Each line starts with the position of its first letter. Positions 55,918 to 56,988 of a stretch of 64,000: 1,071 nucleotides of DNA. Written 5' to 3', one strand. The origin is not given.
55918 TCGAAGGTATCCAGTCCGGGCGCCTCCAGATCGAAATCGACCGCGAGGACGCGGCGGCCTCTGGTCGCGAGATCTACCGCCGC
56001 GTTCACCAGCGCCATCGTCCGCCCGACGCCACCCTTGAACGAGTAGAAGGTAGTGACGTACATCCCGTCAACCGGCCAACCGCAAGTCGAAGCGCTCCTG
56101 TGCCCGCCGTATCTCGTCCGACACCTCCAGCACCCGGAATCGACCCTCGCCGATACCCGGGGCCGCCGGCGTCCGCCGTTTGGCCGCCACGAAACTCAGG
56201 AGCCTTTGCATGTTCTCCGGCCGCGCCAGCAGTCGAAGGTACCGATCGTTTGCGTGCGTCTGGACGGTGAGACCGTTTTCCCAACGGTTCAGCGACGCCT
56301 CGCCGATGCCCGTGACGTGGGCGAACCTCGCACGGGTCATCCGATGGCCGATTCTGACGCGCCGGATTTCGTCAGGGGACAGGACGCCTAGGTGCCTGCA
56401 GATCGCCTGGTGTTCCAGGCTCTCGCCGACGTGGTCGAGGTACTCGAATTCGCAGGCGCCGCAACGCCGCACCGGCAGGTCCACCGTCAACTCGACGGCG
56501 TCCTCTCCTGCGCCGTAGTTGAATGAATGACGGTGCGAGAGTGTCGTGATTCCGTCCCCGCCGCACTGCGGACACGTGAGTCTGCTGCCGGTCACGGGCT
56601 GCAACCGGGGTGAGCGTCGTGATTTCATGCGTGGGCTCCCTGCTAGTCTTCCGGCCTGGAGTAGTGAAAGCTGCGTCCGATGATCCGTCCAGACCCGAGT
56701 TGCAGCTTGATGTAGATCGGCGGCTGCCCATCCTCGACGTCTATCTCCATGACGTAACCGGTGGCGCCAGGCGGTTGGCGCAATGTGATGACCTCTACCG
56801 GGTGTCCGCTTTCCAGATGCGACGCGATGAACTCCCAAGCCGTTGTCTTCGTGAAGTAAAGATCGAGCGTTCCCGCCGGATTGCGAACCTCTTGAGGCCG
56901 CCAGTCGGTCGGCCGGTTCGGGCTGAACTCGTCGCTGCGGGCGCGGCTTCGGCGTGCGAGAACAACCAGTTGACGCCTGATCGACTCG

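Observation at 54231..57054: MqsR-like/MqsA-like pair fused in an operon with a KGGVGR ParA-like ATPase-TPR protein, inserted between truB and rpsO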

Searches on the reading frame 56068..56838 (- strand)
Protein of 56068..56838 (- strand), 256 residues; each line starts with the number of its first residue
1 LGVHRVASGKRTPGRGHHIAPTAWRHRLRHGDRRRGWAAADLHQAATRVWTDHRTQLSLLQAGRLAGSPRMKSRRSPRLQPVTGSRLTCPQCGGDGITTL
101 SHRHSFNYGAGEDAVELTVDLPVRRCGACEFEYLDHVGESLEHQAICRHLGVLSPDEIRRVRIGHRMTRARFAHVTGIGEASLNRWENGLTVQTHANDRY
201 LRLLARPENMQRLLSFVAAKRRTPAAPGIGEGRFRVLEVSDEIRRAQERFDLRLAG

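Call 3: search_protein_families(library=pfam, proteins=[window:56068-56838:-], max_evalue=1)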
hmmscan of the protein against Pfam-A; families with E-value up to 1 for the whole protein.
window:56068-56838:- (256 aa): 5 families
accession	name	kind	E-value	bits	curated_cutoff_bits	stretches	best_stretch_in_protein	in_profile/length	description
PF15731.11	MqsA_antitoxin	-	4.8e-05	23.9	30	1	88-206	2-122/131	Antitoxin component of bacterial toxin-antitoxin system, MqsA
PF01381.28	HTH_3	-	0.0001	22.7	23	1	158-206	1-46/55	Helix-turn-helix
PF13560.12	HTH_31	-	0.0017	19.1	27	1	157-210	5-60/64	Helix-turn-helix domain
PF13443.12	HTH_26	-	0.0033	18.1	22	1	158-190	2-34/63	Cro/C1-type HTH DNA-binding domain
PF15777.11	Anti-TRAP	-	0.19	12.2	32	0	79-97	22-41/59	Tryptophan RNA-binding attenuator protein inhibitory protein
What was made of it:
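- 56209..56367 (-): XRE-type HTH of B (about aa 88-140). PF01381 HTH_3 matches aa 158-206 of the long ORF, which is about aa 88-136 of B (call 3).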

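Call 4: search_protein_families(library=ncbifam, proteins=[window:56068-56838:-], max_evalue=1)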
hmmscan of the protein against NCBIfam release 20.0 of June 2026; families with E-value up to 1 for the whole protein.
window:56068-56838:- (256 aa): 6 families
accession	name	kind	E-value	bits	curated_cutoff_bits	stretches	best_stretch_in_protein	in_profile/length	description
TIGR03830.1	CxxCG_CxxCG_HTH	subfamily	1.5e-14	53.9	61.8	1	89-211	1-124/127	type II TA system antitoxin MqsA family protein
NF041575.1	antitoxPezA_Strep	equivalog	0.0047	16.9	290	1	156-192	4-41/158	type II toxin-antitoxin system antitoxin PezA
NF047542.1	telomere_Tap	equivalog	0.016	13.9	600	1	154-208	18-73/695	telomere-associated protein Tap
TIGR03831.1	YgiT_finger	domain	0.052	13.8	20.2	1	89-135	1-44/46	YgiT-type zinc finger protein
NF007481.0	PRK10072.1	equivalog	0.061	13.8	110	1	153-205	33-85/96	HTH-type transcriptional regulator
NF040506.1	PG0870_Nterm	domain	0.21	11.7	50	1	78-94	2-19/56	PG0870-related protein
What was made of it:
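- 56068..56628 (-): Gene B, 186 aa, an MqsA-type zinc-ribbon plus XRE-HTH protein. It is the putative antitoxin and autorepressor. PF15731 gives 4.8e-5 (calls 3, 4).
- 56452..56574 (-): Zinc ribbon of B (C19-x2-C22 ... C56-x2-C59). TIGR03831 YgiT finger gives a weak match (call 4).
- B scores below the curated MqsA cutoffs in this window (calls 3, 4).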

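Call 5: search_protein_families(library=padloc, proteins=[window:56068-56838:-], max_evalue=1)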
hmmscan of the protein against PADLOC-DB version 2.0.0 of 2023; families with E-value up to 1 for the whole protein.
window:56068-56838:- (256 aa): 0 families

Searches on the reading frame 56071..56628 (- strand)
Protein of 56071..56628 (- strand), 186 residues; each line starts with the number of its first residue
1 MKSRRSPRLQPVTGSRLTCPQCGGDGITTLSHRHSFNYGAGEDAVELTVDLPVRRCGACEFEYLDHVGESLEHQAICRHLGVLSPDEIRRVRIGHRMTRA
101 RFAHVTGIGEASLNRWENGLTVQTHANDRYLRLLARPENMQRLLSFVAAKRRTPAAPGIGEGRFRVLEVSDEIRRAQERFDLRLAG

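Call 83: search_solved_structures(query=window:56071-56628:-, max_evalue=1, show_alignments=1)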
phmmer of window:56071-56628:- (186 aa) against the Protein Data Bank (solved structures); distinct sequences matched with E-value up to 1: 4.
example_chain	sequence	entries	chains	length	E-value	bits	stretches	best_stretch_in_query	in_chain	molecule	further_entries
9tv9_A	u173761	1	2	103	0.0003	23.9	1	83-140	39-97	Antitoxin HigA-2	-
5jaa_A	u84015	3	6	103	0.006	19.7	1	83-142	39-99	Antitoxin igA-2 | Antitoxin HigA-2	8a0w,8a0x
5j9i_A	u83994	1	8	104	0.006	19.7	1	83-142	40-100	Antitoxin igA-2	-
2p5t_A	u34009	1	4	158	0.026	17.6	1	88-124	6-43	Putative transcriptional regulator PezA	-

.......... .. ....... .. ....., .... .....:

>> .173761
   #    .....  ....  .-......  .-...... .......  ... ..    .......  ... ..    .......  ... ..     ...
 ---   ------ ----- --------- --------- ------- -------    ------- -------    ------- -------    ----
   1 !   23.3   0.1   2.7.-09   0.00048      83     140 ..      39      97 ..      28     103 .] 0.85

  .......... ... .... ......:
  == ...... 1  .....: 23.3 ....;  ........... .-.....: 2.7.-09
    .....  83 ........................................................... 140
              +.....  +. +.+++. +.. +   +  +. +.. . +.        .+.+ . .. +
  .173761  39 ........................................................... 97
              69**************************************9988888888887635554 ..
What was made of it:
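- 56068..56628 (-): The HTH is closest to HigA-2 among solved structures (call 83).
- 56209..56367 (-): The alignment to HigA-2 is in call 83.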
